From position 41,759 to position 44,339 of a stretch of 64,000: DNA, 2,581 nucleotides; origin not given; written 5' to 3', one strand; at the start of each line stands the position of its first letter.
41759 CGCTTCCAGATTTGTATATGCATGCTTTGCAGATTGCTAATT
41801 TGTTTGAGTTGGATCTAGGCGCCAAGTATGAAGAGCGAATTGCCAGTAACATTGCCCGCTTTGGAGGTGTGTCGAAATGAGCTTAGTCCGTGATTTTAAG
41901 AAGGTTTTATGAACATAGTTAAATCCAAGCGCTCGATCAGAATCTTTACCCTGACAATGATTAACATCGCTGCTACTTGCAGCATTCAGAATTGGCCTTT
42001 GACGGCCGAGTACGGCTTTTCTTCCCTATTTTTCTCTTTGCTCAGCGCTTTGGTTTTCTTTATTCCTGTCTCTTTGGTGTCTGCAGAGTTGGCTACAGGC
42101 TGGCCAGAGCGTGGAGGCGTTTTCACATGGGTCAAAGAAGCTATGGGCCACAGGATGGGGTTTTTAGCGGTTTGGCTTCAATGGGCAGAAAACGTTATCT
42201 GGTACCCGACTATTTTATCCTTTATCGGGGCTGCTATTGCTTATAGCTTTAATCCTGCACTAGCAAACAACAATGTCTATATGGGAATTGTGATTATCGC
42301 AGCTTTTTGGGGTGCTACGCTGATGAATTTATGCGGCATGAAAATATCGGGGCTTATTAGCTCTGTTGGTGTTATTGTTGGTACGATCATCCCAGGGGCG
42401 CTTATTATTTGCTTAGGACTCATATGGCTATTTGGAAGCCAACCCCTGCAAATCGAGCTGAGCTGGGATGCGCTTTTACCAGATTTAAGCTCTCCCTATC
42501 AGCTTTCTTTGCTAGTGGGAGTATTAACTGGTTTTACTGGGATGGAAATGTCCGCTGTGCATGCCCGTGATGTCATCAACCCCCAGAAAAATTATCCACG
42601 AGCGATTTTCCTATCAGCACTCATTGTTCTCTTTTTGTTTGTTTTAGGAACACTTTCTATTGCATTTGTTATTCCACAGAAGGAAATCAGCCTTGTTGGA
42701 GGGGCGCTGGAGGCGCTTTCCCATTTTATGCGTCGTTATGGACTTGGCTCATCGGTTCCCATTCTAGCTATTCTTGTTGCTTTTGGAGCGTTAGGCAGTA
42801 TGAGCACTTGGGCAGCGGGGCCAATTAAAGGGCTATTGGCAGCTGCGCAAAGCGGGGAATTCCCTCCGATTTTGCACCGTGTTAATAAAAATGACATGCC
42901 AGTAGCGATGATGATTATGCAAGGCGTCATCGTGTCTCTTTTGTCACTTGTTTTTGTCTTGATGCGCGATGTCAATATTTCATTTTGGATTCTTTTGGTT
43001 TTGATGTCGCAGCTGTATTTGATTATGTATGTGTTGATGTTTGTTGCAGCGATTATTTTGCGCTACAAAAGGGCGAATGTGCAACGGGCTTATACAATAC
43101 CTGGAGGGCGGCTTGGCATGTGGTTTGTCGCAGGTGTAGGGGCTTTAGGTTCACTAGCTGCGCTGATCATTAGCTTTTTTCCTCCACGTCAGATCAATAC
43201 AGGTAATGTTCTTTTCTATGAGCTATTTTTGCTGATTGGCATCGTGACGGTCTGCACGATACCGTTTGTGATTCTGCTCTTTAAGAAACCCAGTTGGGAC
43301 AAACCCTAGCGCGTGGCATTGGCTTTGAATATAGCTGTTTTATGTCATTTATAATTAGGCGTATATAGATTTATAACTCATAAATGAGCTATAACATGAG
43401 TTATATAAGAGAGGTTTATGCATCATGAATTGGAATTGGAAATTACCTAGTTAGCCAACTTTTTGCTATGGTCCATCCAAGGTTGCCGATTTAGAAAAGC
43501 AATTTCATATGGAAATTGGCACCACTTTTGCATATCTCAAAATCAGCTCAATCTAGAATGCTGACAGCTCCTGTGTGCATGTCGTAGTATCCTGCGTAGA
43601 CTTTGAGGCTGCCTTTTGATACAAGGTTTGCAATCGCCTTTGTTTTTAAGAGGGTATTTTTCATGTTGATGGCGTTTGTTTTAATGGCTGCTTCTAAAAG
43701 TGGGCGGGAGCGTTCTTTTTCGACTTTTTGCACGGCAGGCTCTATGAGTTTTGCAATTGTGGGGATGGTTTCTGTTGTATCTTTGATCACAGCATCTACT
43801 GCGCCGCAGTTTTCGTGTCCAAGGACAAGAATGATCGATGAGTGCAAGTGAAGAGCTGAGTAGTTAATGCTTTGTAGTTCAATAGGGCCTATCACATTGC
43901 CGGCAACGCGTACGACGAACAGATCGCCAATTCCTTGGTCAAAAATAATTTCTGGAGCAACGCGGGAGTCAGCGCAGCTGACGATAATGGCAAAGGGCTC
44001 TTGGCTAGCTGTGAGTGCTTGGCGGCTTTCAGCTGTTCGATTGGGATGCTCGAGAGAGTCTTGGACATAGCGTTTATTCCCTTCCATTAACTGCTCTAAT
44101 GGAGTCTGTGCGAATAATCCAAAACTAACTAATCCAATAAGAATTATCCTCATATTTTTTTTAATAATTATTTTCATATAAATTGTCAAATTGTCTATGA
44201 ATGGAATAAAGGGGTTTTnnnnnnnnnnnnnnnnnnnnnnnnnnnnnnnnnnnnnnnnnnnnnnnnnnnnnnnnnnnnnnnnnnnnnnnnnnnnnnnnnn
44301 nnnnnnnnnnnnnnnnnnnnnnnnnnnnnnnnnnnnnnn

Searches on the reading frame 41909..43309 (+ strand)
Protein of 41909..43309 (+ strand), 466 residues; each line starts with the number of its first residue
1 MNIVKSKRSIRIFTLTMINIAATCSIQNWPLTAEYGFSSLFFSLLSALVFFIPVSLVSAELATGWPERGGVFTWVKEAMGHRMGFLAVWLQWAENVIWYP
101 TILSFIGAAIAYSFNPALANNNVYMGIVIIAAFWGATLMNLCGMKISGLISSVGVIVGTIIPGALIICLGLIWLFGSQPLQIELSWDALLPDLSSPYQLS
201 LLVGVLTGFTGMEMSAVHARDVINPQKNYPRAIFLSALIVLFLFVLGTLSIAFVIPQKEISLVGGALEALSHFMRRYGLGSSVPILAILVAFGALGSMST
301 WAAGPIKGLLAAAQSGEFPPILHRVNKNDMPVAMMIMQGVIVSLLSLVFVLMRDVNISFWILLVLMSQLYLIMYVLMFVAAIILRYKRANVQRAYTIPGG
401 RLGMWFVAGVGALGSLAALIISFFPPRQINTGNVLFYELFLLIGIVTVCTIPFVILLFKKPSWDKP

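Call 36: search_protein_families(library=pfam, proteins=[window:41909-43309:+], max_evalue=0.001)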
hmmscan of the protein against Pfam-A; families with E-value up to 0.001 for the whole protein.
window:41909-43309:+ (466 aa): 2 families
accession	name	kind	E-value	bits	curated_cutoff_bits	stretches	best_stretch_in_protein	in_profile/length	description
PF13520.12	AA_permease_2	-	7.6e-69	233.1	27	1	16-444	7-426/427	Amino acid permease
PF00324.27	AA_permease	-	1.3e-22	80.6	24.6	1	30-451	21-457/470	Amino acid permease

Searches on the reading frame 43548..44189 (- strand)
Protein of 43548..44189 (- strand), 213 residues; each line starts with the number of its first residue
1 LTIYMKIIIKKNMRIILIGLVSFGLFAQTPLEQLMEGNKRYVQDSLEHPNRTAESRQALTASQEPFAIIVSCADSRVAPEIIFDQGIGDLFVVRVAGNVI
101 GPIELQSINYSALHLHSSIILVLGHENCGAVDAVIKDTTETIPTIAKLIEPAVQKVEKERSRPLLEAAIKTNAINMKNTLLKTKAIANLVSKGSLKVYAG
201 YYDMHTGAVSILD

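Call 36: search_protein_families(library=pfam, proteins=[window:43548-44189:-], max_evalue=0.001)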
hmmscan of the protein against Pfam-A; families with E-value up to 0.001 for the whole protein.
window:43548-44189:- (213 aa): 1 family
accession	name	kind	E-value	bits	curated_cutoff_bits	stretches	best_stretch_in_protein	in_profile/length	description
PF00484.24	Pro_CA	-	5e-34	118.3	25.7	1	67-209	1-156/156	Carbonic anhydrase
